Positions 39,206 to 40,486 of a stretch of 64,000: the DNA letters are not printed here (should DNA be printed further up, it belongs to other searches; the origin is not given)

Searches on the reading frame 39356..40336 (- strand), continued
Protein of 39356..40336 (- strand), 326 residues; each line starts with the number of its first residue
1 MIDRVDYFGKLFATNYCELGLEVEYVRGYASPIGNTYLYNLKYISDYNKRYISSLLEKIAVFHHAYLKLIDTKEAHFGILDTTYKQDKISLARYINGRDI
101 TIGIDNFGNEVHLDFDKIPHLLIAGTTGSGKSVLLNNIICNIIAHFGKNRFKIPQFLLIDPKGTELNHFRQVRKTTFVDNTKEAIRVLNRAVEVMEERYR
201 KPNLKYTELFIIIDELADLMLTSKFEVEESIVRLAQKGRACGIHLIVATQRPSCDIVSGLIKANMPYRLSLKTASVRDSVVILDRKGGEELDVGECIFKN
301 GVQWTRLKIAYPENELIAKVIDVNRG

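Call 25: find_encoding_contigs(protein=P0003, flank=10000, max_places=3)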
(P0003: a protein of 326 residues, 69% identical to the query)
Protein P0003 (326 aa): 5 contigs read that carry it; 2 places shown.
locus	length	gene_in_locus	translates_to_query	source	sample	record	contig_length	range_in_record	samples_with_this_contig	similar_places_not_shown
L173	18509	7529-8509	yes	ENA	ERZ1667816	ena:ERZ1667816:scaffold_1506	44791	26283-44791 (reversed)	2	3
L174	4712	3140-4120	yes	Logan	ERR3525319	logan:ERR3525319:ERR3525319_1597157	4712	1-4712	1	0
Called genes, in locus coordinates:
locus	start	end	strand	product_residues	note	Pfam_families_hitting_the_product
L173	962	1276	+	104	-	-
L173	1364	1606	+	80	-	-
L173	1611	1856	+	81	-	-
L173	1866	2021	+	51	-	-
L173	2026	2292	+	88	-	-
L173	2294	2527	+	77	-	-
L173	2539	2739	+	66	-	-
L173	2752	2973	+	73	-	-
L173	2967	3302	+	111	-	-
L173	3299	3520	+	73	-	-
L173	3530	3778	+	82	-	-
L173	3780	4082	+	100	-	PF24835:DUF7717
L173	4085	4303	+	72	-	-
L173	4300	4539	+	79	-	-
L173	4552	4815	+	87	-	-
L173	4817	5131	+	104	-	-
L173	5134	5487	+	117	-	-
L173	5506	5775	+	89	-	-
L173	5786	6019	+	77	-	-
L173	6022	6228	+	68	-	-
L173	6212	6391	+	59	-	-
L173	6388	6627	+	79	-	-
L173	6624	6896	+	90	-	-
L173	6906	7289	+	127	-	-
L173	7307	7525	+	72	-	-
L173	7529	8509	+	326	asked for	PF01580:FtsK_SpoIIIE, PF01935:DUF87 (weak), PF01580:FtsK_SpoIIIE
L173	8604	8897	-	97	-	-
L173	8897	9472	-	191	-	-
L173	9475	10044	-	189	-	-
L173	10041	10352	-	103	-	-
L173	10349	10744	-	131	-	-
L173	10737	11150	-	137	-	-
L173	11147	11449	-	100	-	-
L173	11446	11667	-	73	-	-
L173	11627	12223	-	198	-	-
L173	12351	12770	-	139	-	-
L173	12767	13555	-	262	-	PF12706:Lactamase_B_2 (weak)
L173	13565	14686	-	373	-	-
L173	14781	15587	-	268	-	PF01507:PAPS_reduct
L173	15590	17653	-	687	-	PF02463:SMC_N (weak)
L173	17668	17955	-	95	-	-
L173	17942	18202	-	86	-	-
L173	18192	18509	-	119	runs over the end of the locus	-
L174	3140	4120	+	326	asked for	PF01580:FtsK_SpoIIIE, PF01935:DUF87 (weak), PF01580:FtsK_SpoIIIE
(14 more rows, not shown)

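Call 26: find_encoding_contigs(protein=P0060, flank=10000, max_places=3)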
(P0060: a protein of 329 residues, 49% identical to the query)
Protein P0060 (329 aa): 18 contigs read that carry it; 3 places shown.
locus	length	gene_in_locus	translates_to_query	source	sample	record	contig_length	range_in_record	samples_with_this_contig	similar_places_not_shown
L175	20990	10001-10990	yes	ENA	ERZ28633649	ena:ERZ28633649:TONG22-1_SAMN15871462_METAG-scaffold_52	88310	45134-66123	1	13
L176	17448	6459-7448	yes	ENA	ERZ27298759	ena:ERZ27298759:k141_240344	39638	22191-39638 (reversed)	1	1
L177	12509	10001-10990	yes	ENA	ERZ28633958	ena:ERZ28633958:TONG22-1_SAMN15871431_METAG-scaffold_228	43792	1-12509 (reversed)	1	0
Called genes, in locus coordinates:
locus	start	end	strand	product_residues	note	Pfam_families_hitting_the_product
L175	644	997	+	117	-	-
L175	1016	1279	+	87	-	-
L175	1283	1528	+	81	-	-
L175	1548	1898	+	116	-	-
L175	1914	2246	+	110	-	-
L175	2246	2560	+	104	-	-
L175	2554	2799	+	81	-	-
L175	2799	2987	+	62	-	-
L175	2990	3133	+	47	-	-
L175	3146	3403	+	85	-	-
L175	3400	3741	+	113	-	-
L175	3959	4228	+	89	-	-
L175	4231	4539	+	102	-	-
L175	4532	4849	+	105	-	-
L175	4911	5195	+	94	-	-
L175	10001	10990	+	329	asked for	PF01580:FtsK_SpoIIIE, PF01935:DUF87, PF12846:AAA_10 (weak), PF01580:FtsK_SpoIIIE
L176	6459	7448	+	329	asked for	PF01580:FtsK_SpoIIIE, PF01935:DUF87, PF12846:AAA_10 (weak), PF01580:FtsK_SpoIIIE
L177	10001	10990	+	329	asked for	PF01580:FtsK_SpoIIIE, PF01935:DUF87, PF12846:AAA_10 (weak), PF01580:FtsK_SpoIIIE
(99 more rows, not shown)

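Call 27: search_dna_similar(query=window:39356-40336:-, collection=phages, mode=protein, max_rows=25)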
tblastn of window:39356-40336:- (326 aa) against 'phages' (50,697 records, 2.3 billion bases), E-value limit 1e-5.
Records with a match: 407; places in all: 407; records where one place covers at least 80% of the query: 6.
Best place of each record, by identity: <60% 407.
By first word of the organism name: Bacillus 276; Mycobacterium 52; Bacteriophage 31; Listeria 10; Staphylococcus 8; Geobacillus 8; Ralstonia 5; Enterococcus 4; Acinetobacter 2; Cylindrospermopsis 2; and 8 more.
By host as written in the record: - 47; Mycobacterium smegmatis mc2 155 43; Bacillus subtilis 29; Bacillus cereus 26; Bacillus anthracis 16; Bacillus megaterium 13; Bacillus pumilus BL8 11; Listeria monocytogenes 9; and 99 more.
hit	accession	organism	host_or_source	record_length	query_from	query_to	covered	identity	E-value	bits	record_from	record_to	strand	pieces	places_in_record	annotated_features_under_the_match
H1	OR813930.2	Mycobacterium phage WXIN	Mycolicibacterium septicum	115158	100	318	67%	42.9%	3e-44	167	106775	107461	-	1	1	DNA translocase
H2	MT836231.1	Bacteriophage sp.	human fecal samples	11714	100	326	70%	40.7%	6e-39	152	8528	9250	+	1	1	record has no annotation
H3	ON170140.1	Ralstonia phage YO084_4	Ralstonia solanacearum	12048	3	291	89%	30.5%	4e-37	146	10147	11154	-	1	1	record has no annotation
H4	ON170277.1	Ralstonia phage YO164_2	Ralstonia solanacearum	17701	3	291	89%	30.5%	4e-37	146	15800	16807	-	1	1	record has no annotation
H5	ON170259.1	Ralstonia phage YO154_2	Ralstonia solanacearum R355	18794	3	291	89%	30.5%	4e-37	146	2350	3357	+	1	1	record has no annotation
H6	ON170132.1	Ralstonia phage YO079_2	Ralstonia solanacearum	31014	3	291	89%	30.5%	4e-37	146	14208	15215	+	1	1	record has no annotation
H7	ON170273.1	Ralstonia phage YO163_2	Ralstonia solanacearum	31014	3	291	89%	30.5%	4e-37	146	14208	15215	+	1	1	record has no annotation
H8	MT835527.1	Bacteriophage sp.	human fecal samples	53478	86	322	73%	37.2%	5e-35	140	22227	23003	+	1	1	record has no annotation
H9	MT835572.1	Bacteriophage sp.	human fecal samples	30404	97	300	63%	43.2%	1e-41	159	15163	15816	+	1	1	record has no annotation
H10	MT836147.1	Bacteriophage sp.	human fecal samples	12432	102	322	68%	38.9%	9e-41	157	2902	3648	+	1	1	record has no annotation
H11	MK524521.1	Mycobacterium phage Schatzie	Mycobacterium smegmatis mc2 155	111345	100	298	61%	42.9%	2e-43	165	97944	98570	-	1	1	193: FtsK-like DNA translocase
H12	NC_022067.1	Mycobacterium phage Wanda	Mycobacterium smegmatis mc2 155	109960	100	298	61%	42.9%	2e-43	165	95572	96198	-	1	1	196: FtsK/SpoIIIE-like protein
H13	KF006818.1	Mycobacterium phage Wanda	Mycobacterium smegmatis mc2 155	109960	100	298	61%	42.9%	2e-43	165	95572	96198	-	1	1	196: FtsK-like DNA translocase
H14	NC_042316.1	Mycobacterium phage Baka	Mycobacterium smegmatis mc2 155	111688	100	298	61%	42.9%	2e-43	165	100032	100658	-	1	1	205: FtsK/SpoIIIE-like protein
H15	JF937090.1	Mycobacterium phage Baka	Mycobacterium smegmatis mc2 155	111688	100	298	61%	42.9%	2e-43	165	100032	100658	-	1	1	205: FtsK-like DNA translocase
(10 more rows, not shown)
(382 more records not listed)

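Call 41: predict_structure(alignment_id=A2)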
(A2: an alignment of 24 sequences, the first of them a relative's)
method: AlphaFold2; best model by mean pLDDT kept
length: 326 residues; sequences in the alignment: 24
mean_pLDDT: 92.0   pTM: 0.87
mean pLDDT of the five models: 92.0, 91.8, 91.5, 91.2, 91.1
residues with pLDDT >= 90: 262; 70-90: 55; 50-70: 8; < 50: 1
segments of 3 or more residues with pLDDT < 50: none
pLDDT, mean of each block of 10 residues (from residue 1): 83 96 95 94 94 97 94 93 86 84 93 91 94 95 78 88 91 93 96 95 88 96 95 94 95 94 95 95 93 93 92 91 81
secondary structure, 60 per line:
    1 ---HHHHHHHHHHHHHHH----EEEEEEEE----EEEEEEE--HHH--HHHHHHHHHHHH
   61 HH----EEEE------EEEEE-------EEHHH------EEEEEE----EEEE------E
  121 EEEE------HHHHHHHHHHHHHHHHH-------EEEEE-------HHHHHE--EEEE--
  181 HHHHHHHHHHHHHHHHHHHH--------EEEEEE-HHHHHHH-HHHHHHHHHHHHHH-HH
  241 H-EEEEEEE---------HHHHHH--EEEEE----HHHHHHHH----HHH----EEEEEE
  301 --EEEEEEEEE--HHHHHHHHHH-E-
elements in order: H4-18 E23-30 E35-41 H49-62 E67-70 E77-81 E100-105 E110-113 E120-124 H131-147 E155-159 H167-171 E175-178 H181-200 E209-214 H216-222 H224-237 E243-249 H259-264 E267-271 H276-283 E295-300 E303-311 H314-323

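Call 48: fold_search(model_id=the predicted structure, library=pdb)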
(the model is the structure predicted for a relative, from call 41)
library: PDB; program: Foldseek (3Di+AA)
matches with E <= 10: 1318; with E <= 0.001: 299
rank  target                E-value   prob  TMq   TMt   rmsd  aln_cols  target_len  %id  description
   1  2iut_A                1.1e-27  1.00  0.80  0.65   4.5       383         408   26  P. aeruginosa FtsK motor domain, dimeric (released 2006-08-29)
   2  6t8o_C                1.1e-26  1.00  0.86  0.71   3.3       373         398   26  Stalled FtsK motor domain bound to dsDNA end (released 2019-11-20)
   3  6t8b_D                2.8e-26  1.00  0.87  0.74   3.3       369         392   27  FtsK motor domain with dsDNA, translocating state (released 2019-11-20)
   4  6t8o_F                5.5e-26  1.00  0.82  0.69   4.4       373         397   26  Stalled FtsK motor domain bound to dsDNA end (released 2019-11-20)
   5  6t8o_D                7.4e-26  1.00  0.85  0.71   3.2       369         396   26  Stalled FtsK motor domain bound to dsDNA end (released 2019-11-20)
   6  6t8o_A                9.5e-26  1.00  0.90  0.75   2.5       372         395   27  Stalled FtsK motor domain bound to dsDNA end (released 2019-11-20)
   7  6t8g_C                1.5e-25  1.00  0.83  0.69   4.3       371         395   27  Stalled FtsK motor domain bound to dsDNA (released 2019-11-20)
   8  6t8b_C                1.6e-25  1.00  0.88  0.73   3.0       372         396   27  FtsK motor domain with dsDNA, translocating state (released 2019-11-20)
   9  2ius_A                2.8e-25  1.00  0.81  0.69   3.9       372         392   28  E. coli FtsK motor domain (released 2006-08-29)
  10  6t8g_A                3.4e-25  1.00  0.89  0.74   2.7       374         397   26  Stalled FtsK motor domain bound to dsDNA (released 2019-11-20)
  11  6t8b_B                4.6e-25  1.00  0.87  0.73   3.1       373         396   28  FtsK motor domain with dsDNA, translocating state (released 2019-11-20)
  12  2ius_D                4.6e-25  1.00  0.81  0.68   3.9       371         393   28  E. coli FtsK motor domain (released 2006-08-29)
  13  2ius_E                5.2e-25  1.00  0.80  0.69   3.8       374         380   27  E. coli FtsK motor domain (released 2006-08-29)
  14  2ius_F                6.7e-25  1.00  0.78  0.67   4.3       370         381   28  E. coli FtsK motor domain (released 2006-08-29)
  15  6t8b_A                7.1e-25  1.00  0.88  0.73   3.0       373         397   27  FtsK motor domain with dsDNA, translocating state (released 2019-11-20)
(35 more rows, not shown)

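Call 61: search_protein_families(library=pfam, proteins=[L090:8980-9417:+, L100:9571-9993:+, L173:6906-7286:+, L173:8604-8894:-, L173:8897-9469:-, L001:11129-11671:-, L173:13565-14683:-, L173:15590-17650:-, L001:891-1649:-], max_evalue=0.01)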
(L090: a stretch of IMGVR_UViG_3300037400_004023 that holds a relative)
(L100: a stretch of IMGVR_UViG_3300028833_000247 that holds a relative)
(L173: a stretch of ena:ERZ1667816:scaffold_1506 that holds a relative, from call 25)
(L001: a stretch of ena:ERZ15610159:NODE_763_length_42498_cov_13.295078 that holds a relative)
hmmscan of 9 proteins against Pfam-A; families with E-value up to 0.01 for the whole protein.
L090:8980-9417:+ (146 aa): 0 families

L100:9571-9993:+ (141 aa): 0 families

L173:6906-7286:+ (127 aa): 0 families

L173:8604-8894:- (96 aa): 0 families

L173:8897-9469:- (190 aa): 1 family
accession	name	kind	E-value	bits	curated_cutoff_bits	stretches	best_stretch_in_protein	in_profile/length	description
PF16677.11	GP3_package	-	3.4e-05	24.4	29.4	1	41-131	9-101/105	DNA-packaging protein gp3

L001:11129-11671:- (180 aa): 1 family
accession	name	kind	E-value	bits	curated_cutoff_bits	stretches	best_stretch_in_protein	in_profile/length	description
PF16677.11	GP3_package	-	4.8e-06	27.1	29.4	1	36-94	2-63/105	DNA-packaging protein gp3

L173:13565-14683:- (372 aa): 0 families

L173:15590-17650:- (686 aa): 2 families
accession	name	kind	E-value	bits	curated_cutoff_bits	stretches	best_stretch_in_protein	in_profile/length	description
PF02463.25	SMC_N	-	3.4e-06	27.1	40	1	5-110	2-116/220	RecF/RecN/SMC N terminal domain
PF13476.12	AAA_23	-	0.0071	17.4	27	1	7-263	1-197/201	AAA domain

L001:891-1649:- (252 aa): 2 families
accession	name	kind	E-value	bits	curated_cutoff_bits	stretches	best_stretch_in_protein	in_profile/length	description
PF00239.26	Resolvase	-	2.4e-23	83.3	23.3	1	7-155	1-144/145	Resolvase, N terminal domain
PF07508.19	Recombinase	-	3.4e-10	40.5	21.1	1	178-243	3-77/102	Recombinase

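Call 64: search_protein_families(library=phrogs, proteins=[L001:3-809:-, L090:16048-18075:-, L090:14904-16031:-, L090:14141-15010:-, L090:11304-11831:-, L090:8980-9417:+, L090:9491-9994:+, L090:285-1091:+, L090:4198-4920:+, L090:19006-19656:-], max_evalue=0.001)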
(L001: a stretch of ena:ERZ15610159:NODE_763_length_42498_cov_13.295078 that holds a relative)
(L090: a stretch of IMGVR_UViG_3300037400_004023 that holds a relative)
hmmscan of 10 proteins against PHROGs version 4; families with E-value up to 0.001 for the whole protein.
L001:3-809:- (269 aa): 3 families
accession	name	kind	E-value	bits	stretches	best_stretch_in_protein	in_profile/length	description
phrog_38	-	head and packaging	5e-13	49.6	1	116-250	299-415/760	terminase large subunit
phrog_4758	-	head and packaging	2.9e-09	37.6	1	109-259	40-179/243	terminase large subunit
phrog_30251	-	head and packaging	8.9e-05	21.9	1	99-264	30-189/799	terminase large subunit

L090:16048-18075:- (675 aa): 5 families
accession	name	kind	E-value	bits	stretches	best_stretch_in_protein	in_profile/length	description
phrog_77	-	DNA, RNA and nucleotide metabolism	4.1e-22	79.5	1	1-665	294-931/967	SbcC-like subunit of palindrome specific endonuclease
phrog_21084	-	other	1.3e-12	48.3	1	280-663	6-384/396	recombinase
phrog_25363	-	unknown function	3.9e-10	40.8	1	1-72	3-74/77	-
phrog_20188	-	DNA, RNA and nucleotide metabolism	2.3e-07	31.5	1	475-662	92-266/279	endonuclease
phrog_1499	-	unknown function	4.7e-06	27.1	1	3-350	3-263/427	-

L090:14904-16031:- (375 aa): 1 family
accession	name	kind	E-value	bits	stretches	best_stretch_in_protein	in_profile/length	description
phrog_2185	-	DNA, RNA and nucleotide metabolism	6.9e-51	174.6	1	23-360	20-336/390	RecT-like ssDNA annealing protein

L090:14141-15010:- (289 aa): 2 families
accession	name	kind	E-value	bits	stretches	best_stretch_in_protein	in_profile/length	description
phrog_392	-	other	5.4e-43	148.8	1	26-284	4-249/348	metal-dependent hydrolase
phrog_14429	-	other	4.3e-07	30.5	1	20-97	23-92/266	hydrolase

L090:11304-11831:- (175 aa): 1 family
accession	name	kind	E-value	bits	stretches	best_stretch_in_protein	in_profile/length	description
phrog_606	-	head and packaging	2.5e-05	25.4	1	36-155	23-158/167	terminase small subunit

L090:8980-9417:+ (146 aa): 2 families
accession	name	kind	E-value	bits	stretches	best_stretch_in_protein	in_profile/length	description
phrog_36770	-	unknown function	0.00023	22.6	1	41-85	1-47/99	-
phrog_14312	-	unknown function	0.00093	20.7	0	40-79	3-41/87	-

L090:9491-9994:+ (168 aa): 0 families

L090:285-1091:+ (269 aa): 0 families

L090:4198-4920:+ (241 aa): 0 families

L090:19006-19656:- (216 aa): 0 families

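Call 65: find_related_loci(query=A2, collection=metagenome_contigs, flank=10000)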
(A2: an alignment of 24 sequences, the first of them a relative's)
Query A2 (326 aa) in metagenome_contigs; peptide patterns used: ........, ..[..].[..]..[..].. (x = any residue, [..] = any of these).
600 stretches matched a pattern (row limit reached: there are more); 595 encode a relative of the query (tblastn E <= 1e-3); the best 80 are kept; 80 distinct loci.
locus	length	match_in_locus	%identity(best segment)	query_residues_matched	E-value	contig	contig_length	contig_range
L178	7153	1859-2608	42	100-326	8e-50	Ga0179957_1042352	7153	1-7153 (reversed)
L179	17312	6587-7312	42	102-326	4e-48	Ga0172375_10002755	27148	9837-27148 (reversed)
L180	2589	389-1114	44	100-322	5e-48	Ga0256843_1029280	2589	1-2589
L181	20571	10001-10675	45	79-291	2e-47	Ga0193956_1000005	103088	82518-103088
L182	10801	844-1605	41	97-322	4e-47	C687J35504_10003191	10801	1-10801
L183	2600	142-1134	35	17-321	2e-47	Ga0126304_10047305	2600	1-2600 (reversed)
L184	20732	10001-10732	42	100-322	3e-47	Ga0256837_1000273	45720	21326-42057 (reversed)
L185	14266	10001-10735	42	96-322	5e-47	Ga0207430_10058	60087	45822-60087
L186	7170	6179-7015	37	100-322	5e-47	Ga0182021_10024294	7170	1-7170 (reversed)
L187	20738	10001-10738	39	102-326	7e-47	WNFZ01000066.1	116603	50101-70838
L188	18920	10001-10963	35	17-311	2e-46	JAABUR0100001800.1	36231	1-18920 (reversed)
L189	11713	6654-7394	40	100-325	3e-46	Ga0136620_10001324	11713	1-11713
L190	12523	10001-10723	41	100-322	2e-46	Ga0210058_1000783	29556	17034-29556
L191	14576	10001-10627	45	101-291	3e-46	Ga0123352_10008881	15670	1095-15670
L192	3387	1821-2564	39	100-326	2e-46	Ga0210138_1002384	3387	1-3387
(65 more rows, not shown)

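Call 72: find_encoding_contigs(protein=P0015, flank=5000, max_places=2)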
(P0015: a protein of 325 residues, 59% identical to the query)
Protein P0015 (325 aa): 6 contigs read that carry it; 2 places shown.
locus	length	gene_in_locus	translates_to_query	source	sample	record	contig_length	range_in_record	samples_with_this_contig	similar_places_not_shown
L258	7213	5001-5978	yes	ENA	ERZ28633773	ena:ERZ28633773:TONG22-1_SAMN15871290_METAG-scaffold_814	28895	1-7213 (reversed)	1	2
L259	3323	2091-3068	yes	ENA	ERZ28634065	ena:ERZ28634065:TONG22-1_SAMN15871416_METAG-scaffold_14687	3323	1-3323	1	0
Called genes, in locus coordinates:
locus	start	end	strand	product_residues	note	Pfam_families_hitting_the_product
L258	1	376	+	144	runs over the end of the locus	-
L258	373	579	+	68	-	-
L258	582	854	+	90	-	-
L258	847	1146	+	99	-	-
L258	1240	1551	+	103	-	-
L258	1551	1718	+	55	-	-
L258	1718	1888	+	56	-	-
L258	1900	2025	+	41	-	-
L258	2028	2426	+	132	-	-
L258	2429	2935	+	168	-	-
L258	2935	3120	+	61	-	-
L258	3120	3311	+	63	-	-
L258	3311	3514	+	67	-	-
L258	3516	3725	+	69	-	-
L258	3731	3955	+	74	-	-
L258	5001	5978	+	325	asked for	PF01580:FtsK_SpoIIIE, PF01935:DUF87 (weak), PF13401:AAA_22 (weak), PF01580:FtsK_SpoIIIE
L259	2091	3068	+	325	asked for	PF01580:FtsK_SpoIIIE, PF01935:DUF87 (weak), PF13401:AAA_22 (weak), PF01580:FtsK_SpoIIIE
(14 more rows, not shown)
